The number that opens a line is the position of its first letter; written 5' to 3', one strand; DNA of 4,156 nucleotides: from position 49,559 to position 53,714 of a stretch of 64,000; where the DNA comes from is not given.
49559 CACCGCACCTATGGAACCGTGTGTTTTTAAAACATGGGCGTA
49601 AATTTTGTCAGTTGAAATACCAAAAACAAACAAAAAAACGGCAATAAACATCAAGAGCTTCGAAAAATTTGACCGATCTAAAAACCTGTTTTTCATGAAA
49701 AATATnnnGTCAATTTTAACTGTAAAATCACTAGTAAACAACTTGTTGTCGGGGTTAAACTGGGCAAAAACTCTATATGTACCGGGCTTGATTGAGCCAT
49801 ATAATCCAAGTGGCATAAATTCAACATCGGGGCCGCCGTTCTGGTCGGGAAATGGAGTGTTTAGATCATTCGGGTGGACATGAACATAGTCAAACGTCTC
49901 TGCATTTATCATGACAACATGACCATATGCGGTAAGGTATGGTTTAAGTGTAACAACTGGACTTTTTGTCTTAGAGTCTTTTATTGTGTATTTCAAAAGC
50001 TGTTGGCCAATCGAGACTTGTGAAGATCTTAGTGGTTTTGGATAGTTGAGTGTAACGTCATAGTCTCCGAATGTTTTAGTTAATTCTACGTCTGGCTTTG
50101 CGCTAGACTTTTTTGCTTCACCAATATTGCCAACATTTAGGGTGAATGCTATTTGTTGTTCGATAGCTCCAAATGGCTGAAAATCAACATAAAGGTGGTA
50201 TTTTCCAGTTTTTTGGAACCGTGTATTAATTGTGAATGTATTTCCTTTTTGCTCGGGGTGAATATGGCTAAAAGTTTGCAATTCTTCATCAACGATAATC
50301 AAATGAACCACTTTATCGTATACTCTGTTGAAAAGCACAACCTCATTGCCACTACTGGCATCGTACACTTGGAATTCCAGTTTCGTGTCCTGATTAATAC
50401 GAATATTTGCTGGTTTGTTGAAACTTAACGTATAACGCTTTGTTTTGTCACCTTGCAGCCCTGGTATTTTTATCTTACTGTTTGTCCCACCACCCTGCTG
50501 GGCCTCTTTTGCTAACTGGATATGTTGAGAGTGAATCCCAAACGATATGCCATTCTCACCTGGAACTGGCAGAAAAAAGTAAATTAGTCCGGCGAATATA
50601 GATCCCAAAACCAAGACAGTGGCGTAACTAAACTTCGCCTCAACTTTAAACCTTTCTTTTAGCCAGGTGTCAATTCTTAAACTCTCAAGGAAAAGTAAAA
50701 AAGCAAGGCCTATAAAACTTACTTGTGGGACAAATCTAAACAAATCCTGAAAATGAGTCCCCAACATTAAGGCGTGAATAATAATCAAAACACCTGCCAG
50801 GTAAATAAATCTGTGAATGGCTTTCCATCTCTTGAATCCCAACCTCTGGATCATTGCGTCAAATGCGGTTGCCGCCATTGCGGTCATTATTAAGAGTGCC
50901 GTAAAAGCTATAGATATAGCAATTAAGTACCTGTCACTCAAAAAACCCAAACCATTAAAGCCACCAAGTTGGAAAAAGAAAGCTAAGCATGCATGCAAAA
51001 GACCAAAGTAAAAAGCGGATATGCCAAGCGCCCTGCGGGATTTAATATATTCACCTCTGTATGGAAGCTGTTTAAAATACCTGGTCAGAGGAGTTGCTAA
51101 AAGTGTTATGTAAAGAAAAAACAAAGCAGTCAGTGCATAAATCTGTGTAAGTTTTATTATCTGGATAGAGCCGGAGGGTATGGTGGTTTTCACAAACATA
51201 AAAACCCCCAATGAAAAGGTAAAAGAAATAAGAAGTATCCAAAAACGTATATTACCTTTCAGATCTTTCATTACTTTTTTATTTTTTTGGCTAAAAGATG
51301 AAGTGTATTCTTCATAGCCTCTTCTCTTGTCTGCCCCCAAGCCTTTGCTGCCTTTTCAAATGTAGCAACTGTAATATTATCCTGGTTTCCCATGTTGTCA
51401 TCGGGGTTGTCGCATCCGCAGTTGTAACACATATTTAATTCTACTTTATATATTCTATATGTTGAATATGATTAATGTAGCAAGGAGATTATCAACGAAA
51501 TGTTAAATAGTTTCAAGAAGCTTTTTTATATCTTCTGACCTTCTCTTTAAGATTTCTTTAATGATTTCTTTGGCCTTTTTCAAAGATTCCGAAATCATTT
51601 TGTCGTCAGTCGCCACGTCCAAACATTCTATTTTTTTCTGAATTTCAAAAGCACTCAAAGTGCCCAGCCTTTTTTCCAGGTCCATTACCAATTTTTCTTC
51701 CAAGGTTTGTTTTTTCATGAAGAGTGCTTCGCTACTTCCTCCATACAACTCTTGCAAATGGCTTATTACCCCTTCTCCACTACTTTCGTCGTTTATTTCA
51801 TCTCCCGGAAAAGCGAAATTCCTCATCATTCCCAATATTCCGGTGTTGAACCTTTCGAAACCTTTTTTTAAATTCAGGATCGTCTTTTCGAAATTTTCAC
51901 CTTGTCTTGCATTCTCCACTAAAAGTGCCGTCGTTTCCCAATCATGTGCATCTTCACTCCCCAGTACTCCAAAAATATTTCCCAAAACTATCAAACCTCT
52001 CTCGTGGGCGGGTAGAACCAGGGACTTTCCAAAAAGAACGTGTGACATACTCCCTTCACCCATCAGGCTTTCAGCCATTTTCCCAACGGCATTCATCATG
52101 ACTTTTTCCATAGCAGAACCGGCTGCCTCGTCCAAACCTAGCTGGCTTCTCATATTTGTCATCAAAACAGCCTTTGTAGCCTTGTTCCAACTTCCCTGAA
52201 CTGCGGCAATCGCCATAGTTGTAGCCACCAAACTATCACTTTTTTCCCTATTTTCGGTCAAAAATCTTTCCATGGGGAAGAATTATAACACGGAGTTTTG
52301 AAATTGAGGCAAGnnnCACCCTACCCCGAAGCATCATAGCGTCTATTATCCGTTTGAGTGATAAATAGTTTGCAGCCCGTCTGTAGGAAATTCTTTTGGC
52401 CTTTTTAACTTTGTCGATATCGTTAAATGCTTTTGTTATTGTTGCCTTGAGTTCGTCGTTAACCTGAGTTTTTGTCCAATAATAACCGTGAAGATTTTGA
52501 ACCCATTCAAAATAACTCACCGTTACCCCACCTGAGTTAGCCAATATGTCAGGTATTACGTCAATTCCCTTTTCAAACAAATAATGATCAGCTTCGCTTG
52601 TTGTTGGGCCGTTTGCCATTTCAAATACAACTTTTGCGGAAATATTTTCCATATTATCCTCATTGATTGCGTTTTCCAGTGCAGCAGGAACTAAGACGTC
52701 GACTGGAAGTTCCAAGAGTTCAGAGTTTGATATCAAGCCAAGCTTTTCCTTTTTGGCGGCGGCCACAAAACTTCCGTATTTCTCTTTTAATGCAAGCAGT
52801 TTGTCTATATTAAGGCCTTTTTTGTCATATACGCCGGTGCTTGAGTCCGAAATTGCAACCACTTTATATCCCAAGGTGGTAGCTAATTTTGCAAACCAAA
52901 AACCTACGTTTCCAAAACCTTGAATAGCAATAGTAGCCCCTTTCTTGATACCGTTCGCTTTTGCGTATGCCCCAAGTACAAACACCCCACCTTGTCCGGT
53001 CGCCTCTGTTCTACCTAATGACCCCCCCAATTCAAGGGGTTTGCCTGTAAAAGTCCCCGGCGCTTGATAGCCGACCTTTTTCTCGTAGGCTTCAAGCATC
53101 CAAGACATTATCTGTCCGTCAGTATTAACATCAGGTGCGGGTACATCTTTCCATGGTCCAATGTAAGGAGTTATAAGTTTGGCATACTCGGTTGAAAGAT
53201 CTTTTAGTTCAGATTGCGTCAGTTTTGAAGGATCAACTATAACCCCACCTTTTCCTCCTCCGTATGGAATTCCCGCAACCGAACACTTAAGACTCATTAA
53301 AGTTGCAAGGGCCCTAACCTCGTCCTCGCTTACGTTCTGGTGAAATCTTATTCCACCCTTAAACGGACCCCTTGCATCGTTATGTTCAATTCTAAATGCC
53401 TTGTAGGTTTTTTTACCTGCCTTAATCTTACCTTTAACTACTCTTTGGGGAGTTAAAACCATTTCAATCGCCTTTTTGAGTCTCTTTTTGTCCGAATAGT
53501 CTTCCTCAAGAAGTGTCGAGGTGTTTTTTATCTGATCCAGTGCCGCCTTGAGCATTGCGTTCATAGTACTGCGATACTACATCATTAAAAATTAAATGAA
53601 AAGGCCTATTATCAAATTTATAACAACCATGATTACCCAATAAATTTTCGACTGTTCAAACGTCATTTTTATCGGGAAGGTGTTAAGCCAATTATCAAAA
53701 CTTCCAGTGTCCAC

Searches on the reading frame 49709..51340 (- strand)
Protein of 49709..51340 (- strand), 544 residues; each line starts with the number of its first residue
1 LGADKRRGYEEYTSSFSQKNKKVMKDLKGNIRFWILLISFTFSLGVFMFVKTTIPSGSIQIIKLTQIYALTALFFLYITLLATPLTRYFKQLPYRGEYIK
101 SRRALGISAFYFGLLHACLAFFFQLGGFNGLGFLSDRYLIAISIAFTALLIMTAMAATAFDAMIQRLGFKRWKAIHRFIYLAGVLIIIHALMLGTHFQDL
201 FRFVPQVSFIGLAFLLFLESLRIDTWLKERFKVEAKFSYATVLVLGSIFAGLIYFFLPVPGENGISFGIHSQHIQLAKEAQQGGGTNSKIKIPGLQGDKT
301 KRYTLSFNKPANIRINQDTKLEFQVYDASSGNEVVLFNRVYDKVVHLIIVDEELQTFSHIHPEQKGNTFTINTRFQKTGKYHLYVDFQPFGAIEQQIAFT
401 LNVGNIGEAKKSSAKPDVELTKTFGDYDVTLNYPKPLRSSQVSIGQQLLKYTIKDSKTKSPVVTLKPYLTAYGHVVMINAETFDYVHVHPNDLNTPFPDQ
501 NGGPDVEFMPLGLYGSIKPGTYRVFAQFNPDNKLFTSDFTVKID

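Call 48: search_protein_families(library=pfam, proteins=[window:49709-51340:-], max_evalue=0.001)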
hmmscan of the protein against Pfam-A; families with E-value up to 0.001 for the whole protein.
window:49709-51340:- (544 aa): 1 family
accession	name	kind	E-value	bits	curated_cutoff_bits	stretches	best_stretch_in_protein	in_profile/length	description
PF01794.25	Ferric_reduct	-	2.1e-08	34.7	28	1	70-186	6-120/121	Ferric reductase like transmembrane component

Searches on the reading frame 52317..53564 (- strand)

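Call 48: search_protein_families(library=pfam, proteins=[window:52317-53564:-], max_evalue=0.001)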
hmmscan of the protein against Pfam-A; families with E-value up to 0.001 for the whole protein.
window:52317-53564:- (416 aa): 3 families
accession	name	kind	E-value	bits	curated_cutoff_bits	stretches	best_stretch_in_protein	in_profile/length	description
PF00208.27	ELFV_dehydrog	-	7.8e-77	258.7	23.4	1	180-414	1-241/241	Glutamate/Leucine/Phenylalanine/Valine dehydrogenase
PF02812.23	ELFV_dehydrog_N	-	1.2e-44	151.5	25.3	1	46-162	8-129/129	Glu/Leu/Phe/Val dehydrogenase, dimerisation domain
PF02826.25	2-Hacid_dh_C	-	0.00059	19.7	25.1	0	208-289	35-120/178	D-isomer specific 2-hydroxyacid dehydrogenase, NAD binding domain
